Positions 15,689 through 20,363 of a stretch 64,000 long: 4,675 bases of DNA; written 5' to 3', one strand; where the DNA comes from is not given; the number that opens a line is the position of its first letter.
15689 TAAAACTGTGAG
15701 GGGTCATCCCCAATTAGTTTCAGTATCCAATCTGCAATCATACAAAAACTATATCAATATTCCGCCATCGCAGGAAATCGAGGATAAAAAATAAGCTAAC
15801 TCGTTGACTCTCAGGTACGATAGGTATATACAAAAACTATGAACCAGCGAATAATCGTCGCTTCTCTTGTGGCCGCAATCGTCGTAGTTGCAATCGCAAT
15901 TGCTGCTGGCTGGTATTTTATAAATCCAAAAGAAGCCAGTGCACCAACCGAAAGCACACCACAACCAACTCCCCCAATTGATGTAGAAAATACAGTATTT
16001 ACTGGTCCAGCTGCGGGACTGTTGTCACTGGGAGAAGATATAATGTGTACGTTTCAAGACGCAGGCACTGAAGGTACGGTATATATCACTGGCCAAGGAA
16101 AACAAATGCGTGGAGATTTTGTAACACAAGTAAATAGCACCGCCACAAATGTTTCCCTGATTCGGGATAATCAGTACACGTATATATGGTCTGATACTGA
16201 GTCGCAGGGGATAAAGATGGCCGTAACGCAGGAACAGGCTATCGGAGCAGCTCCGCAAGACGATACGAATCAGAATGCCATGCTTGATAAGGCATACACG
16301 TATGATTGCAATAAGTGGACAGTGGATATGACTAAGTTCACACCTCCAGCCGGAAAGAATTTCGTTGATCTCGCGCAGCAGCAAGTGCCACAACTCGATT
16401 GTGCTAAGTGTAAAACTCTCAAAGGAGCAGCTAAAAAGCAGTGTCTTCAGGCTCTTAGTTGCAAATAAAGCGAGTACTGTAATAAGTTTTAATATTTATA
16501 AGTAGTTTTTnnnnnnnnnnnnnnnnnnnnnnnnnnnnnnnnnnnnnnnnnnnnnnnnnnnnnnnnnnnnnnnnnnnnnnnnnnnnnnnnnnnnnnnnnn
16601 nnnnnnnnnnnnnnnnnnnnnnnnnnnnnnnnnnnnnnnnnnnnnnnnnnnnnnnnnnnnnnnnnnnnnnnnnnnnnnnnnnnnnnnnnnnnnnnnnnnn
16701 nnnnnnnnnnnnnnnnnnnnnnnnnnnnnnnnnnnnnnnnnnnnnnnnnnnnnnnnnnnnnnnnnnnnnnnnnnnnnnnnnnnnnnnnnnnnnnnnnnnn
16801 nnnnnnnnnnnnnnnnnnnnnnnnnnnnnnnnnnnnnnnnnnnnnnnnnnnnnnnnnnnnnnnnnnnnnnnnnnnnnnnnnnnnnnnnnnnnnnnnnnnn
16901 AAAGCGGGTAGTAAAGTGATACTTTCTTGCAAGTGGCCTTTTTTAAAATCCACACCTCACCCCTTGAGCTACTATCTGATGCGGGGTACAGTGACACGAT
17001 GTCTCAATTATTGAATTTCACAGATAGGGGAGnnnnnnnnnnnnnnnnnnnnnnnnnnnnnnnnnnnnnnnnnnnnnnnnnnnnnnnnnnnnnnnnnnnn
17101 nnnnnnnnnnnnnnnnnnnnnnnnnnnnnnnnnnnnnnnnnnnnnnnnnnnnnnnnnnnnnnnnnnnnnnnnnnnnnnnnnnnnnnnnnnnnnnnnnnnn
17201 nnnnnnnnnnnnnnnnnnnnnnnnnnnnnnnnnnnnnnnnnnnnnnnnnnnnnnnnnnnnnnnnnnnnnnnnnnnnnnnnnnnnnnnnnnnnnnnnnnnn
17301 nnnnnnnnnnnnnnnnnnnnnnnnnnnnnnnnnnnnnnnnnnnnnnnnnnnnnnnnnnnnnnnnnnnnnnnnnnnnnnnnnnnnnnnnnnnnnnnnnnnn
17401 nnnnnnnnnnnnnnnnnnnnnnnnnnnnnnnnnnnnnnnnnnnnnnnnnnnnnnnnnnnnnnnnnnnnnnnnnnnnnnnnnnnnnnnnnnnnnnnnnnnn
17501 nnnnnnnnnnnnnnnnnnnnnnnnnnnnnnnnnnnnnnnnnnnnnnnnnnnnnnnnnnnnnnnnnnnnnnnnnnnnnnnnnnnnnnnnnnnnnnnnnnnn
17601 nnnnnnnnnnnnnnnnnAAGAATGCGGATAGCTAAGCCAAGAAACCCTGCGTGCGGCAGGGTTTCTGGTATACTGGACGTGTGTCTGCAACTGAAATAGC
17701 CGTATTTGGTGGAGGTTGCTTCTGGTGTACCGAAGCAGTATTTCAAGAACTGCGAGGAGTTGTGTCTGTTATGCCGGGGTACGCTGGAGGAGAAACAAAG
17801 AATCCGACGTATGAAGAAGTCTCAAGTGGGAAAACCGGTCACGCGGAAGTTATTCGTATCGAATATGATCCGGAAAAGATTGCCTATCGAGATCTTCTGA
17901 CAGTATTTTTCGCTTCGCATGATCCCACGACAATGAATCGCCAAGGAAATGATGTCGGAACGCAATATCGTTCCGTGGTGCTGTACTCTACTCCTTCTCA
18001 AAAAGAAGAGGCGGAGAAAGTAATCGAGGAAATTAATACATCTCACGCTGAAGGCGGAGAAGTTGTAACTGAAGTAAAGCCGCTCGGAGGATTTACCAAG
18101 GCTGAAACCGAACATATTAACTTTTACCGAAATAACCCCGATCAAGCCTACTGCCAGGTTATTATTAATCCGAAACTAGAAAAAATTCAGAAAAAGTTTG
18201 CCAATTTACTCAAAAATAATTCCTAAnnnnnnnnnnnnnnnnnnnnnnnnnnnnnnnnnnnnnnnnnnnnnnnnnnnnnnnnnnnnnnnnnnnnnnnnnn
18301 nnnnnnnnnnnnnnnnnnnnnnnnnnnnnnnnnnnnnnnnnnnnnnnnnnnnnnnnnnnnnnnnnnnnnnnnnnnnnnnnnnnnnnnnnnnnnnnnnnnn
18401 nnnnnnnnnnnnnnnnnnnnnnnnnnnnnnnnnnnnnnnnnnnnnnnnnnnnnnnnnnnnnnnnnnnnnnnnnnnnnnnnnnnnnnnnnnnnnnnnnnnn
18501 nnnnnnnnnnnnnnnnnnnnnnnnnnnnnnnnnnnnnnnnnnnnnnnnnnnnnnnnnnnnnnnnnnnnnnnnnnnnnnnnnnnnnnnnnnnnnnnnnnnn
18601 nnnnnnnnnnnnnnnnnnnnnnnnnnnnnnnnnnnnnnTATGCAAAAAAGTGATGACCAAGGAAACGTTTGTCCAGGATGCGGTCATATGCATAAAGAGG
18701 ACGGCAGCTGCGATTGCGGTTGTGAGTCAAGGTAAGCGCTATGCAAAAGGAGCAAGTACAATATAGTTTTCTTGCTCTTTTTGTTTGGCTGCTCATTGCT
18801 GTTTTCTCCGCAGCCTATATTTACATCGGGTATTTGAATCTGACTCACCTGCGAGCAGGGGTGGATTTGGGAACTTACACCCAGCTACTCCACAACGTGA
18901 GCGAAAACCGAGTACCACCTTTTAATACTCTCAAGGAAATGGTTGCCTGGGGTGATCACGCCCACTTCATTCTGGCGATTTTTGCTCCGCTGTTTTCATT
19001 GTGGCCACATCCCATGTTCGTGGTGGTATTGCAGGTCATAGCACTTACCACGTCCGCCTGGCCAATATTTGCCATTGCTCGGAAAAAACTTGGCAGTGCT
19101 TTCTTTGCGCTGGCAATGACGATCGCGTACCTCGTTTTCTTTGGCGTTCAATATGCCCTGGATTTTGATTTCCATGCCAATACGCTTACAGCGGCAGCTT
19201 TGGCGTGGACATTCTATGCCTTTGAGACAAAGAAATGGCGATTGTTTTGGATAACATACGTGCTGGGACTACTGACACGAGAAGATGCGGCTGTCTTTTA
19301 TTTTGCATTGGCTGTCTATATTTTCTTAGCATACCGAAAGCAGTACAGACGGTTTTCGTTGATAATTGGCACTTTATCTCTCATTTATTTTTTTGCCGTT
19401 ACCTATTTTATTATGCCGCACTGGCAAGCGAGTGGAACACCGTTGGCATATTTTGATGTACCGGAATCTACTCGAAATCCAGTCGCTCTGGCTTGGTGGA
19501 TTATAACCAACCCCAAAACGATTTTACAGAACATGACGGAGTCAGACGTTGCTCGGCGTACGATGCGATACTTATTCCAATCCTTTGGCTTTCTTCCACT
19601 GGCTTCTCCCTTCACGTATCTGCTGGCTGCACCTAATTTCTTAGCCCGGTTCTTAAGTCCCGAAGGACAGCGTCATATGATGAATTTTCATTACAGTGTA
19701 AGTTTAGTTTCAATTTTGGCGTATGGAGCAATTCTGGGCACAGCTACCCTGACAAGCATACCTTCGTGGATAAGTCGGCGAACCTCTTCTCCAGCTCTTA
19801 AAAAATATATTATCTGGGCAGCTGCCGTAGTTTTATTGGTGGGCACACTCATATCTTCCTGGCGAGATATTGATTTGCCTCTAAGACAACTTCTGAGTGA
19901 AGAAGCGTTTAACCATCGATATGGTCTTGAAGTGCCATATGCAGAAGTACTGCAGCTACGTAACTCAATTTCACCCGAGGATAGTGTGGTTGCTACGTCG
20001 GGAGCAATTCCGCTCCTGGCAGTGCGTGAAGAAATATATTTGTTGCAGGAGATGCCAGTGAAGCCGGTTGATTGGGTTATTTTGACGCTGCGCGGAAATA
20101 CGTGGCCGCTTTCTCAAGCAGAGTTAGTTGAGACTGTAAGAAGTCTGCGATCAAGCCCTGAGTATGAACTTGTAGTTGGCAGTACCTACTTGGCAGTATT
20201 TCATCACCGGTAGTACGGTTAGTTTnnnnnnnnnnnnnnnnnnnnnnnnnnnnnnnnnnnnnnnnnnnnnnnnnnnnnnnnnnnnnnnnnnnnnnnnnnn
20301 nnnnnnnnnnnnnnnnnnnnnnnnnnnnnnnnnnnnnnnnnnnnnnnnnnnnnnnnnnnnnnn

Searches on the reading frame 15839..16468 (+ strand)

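Call 53: search_protein_families(library=pfam, proteins=[window:15839-16468:+], max_evalue=1)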
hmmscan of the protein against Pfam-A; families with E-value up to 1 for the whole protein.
window:15839-16468:+ (209 aa): 4 families
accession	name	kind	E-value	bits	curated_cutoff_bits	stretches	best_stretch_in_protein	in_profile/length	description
PF14221.11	DUF4330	-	0.091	13.3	27.6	1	12-54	20-60/167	Domain of unknown function (DUF4330)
PF03995.18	Inhibitor_I36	-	0.28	11.6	21.1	0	69-113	13-62/69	Peptidase inhibitor family I36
PF10907.13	DUF2749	-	0.32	11.5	25.5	1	1-38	1-40/72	Protein of unknown function (DUF2749)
PF20084.4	TrbK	-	0.44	11.1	23.9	1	11-45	9-43/102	Conjugative transfer region protein TrbK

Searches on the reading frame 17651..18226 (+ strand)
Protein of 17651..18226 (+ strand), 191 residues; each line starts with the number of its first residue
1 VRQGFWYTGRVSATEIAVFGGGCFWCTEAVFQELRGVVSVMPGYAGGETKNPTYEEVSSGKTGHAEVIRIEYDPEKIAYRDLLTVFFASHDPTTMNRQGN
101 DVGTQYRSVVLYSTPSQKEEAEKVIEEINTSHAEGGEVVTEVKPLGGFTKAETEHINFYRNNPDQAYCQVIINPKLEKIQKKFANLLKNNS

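Call 53: search_protein_families(library=pfam, proteins=[window:17651-18226:+], max_evalue=1)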
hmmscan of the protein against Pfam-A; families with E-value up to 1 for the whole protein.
window:17651-18226:+ (191 aa): 3 families
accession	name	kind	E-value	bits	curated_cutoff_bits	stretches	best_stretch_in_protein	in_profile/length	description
PF01625.27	PMSR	-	2e-62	210.4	23.7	1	17-169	2-153/153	Peptide methionine sulfoxide reductase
PF00181.30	Ribosomal_L2_N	-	0.038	14.4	23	0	64-83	34-53/77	Ribosomal Proteins L2, RNA binding N-terminal domain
PF24534.1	HMA_PCA1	-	0.047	13.8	24.5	1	55-87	26-58/68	PCA1 HMA heavy metal-associated domain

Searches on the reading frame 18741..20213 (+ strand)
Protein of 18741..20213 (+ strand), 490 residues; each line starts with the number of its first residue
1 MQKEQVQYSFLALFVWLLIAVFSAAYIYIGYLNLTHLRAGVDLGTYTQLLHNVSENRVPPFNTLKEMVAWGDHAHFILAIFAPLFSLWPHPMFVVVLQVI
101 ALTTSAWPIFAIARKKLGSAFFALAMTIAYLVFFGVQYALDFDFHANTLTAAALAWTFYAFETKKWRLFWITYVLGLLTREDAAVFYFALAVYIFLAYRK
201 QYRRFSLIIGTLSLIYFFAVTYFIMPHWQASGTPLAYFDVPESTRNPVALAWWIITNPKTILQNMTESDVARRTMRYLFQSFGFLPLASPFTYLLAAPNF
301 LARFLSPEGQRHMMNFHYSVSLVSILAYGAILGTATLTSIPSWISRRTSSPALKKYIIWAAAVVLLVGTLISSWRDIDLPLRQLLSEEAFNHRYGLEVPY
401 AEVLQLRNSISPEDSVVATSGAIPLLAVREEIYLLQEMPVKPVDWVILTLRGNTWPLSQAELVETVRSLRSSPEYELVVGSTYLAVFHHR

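Call 27: search_protein_families(library=pfam, proteins=[window:18741-20213:+], max_evalue=0.1)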
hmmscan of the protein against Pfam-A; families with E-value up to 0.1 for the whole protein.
window:18741-20213:+ (490 aa): 1 family
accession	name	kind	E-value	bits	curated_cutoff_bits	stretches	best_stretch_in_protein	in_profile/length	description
PF09852.15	DUF2079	-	6.5e-44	151.2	28.2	1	37-469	5-442/459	Predicted membrane protein (DUF2079)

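Call 39: search_solved_structures(query=window:18741-20213:+, max_evalue=1)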
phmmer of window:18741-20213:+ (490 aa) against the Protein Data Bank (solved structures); distinct sequences matched with E-value up to 1: 0.

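Call 40: search_protein_families(library=ncbifam, proteins=[window:18741-20213:+], max_evalue=0.01)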
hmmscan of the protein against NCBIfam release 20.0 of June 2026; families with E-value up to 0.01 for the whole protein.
window:18741-20213:+ (490 aa): 1 family
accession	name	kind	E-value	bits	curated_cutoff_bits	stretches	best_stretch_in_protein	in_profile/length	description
NF046093.1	AZOBR_p60025_fam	subfamily_domain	0.00053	19.3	150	1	84-209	105-224/232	AZOBR_p60025 family cell surface glycopolymer formation protein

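Call 65: find_homologous_proteins(query=window:18741-20213:+, max_evalue=1e-10)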
Query window:18741-20213:+ (490 aa): 50 proteins with E <= 1e-10 among 8000 candidates.
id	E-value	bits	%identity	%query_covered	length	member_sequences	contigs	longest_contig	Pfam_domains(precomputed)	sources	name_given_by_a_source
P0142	0.0e+0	1086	100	100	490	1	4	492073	PF09852.16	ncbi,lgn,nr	ncbi:MAG: DUF2079 domain-containing protein [Candidatus Andersenbacteria bacterium]|nr:DUF2079 domai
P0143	2.7e-230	783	71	99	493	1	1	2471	PF09852.16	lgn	-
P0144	8.1e-166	571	57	97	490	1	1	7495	PF09852.16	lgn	-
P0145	4.8e-164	565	55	95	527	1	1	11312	PF09852.16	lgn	-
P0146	6.4e-161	555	55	97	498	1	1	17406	PF09852.16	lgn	-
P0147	7.4e-153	528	51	95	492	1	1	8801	PF09852.16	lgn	-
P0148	2.4e-152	526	51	97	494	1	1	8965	PF09852.16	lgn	-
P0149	1.2e-150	521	51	94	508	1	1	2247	PF09852.16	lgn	-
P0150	8.3e-139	482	66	67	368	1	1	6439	PF09852.16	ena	-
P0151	1.3e-137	478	49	98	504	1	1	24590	PF09852.16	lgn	-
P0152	2.3e-131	457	45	98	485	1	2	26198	PF09852.16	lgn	-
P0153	2.8e-131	457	46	96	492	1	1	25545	PF09852.16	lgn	-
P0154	3.4e-131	457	44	96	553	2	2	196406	PF09852.16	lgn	-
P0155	6.6e-128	446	46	97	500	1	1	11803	PF09852.16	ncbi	-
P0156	9.7e-128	445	46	97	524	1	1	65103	PF09852.16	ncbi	-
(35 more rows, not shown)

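Call 78: predict_structure(alignment_id=A3)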
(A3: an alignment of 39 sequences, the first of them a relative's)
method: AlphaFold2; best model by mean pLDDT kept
length: 490 residues; sequences in the alignment: 39
mean_pLDDT: 94.2   pTM: 0.93
mean pLDDT of the five models: 94.2, 93.7, 93.5, 93.1, 93.0
residues with pLDDT >= 90: 431; 70-90: 48; 50-70: 10; < 50: 1
segments of 3 or more residues with pLDDT < 50: none
pLDDT, mean of each block of 10 residues (from residue 1): 89 98 98 96 97 96 93 95 97 98 98 98 98 97 94 99 98 98 97 98 98 97 92 70 68 91 93 97 98 96 90 92 98 97 81 96 98 94 95 93 96 96 97 88 95 93 95 96 95
secondary structure, 60 per line:
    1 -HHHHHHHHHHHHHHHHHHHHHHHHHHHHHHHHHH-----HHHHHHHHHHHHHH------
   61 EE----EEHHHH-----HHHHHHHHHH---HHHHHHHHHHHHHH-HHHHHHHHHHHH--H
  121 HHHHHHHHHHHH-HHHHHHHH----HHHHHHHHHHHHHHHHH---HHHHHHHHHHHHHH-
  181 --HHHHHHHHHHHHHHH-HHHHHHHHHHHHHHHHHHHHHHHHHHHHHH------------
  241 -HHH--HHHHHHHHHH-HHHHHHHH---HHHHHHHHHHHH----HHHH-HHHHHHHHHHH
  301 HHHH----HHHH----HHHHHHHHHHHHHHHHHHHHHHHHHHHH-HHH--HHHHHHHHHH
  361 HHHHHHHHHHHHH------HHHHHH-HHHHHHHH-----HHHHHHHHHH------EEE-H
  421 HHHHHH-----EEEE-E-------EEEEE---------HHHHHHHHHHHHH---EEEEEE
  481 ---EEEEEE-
elements in order: H2-35 H41-54 H69-72 H78-87 H91-104 H106-117 H120-132 H134-141 H146-162 H166-179 H183-197 H199-228 H247-256 H258-265 H269-280 H285-288 H290-304 H309-312 H317-344 H351-373 H380-385 H387-394 H400-409 E416-418 H420-426 E432-435 E445-449 H459-471 E475-480 E484-489
